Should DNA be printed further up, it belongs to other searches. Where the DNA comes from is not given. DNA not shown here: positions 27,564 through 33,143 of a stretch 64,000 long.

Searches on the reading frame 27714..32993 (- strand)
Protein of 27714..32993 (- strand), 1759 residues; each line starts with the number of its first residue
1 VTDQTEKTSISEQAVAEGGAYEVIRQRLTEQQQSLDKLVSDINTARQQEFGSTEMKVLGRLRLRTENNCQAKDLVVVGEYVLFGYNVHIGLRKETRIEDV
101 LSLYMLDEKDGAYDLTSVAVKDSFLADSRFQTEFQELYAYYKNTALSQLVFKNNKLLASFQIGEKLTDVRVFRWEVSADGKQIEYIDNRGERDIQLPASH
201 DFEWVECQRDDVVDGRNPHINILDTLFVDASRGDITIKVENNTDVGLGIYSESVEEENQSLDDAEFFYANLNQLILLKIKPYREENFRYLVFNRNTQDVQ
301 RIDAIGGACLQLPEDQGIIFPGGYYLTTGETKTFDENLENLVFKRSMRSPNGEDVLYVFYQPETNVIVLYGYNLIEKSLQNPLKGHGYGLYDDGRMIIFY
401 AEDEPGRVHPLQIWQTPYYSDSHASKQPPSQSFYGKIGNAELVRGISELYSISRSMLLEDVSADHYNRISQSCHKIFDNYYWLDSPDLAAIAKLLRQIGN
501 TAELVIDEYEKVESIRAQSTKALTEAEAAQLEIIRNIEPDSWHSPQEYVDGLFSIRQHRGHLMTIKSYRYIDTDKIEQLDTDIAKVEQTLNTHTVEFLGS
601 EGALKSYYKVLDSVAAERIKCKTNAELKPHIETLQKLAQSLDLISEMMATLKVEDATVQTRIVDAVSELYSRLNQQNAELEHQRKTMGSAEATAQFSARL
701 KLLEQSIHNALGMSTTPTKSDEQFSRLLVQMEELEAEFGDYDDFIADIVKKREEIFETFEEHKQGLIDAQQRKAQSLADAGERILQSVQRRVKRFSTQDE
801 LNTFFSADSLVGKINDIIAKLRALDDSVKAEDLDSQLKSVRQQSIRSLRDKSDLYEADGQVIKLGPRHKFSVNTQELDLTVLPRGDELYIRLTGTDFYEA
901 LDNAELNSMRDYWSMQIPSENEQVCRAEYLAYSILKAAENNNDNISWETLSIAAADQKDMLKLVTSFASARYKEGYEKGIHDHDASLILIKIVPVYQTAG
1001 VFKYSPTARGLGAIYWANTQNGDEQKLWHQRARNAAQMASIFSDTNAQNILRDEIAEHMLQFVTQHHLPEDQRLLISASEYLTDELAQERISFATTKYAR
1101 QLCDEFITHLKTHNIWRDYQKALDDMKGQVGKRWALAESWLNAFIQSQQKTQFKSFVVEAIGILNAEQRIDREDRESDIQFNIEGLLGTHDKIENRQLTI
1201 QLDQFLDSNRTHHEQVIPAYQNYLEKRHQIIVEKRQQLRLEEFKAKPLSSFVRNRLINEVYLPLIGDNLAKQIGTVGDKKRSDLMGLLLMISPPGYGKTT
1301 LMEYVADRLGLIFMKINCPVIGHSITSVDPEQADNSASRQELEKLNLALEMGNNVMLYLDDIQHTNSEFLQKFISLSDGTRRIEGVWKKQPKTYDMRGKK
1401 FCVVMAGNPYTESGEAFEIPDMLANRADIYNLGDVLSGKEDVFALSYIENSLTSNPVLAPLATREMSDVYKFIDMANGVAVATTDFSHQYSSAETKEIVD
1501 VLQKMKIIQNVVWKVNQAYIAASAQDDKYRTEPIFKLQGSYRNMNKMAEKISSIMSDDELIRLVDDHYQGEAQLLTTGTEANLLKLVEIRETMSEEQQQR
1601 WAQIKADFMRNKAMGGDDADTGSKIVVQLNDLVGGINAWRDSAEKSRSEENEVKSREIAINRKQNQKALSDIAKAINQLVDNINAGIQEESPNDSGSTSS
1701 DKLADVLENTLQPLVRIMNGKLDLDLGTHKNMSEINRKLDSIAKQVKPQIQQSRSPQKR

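Call 69: search_protein_families(library=pfam, proteins=[window:27714-32993:-], max_evalue=0.00001)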
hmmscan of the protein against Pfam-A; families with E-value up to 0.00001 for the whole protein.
window:27714-32993:- (1759 aa): 4 families
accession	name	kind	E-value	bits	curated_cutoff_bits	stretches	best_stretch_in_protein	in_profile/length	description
PF12458.13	DUF3686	-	3.4e-192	639.3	25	1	35-481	2-448/448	ATPase involved in DNA repair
PF25472.1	DUF7902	-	6.8e-22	77.9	26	1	603-685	2-84/85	Domain of unknown function (DUF7902)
PF07728.20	AAA_5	-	3.6e-06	27.5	22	0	1288-1414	2-126/139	AAA domain (dynein-related subfamily)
PF00004.35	AAA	-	4.5e-06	27.6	21.2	0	1288-1408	1-109/131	ATPase family associated with various cellular activities (AAA)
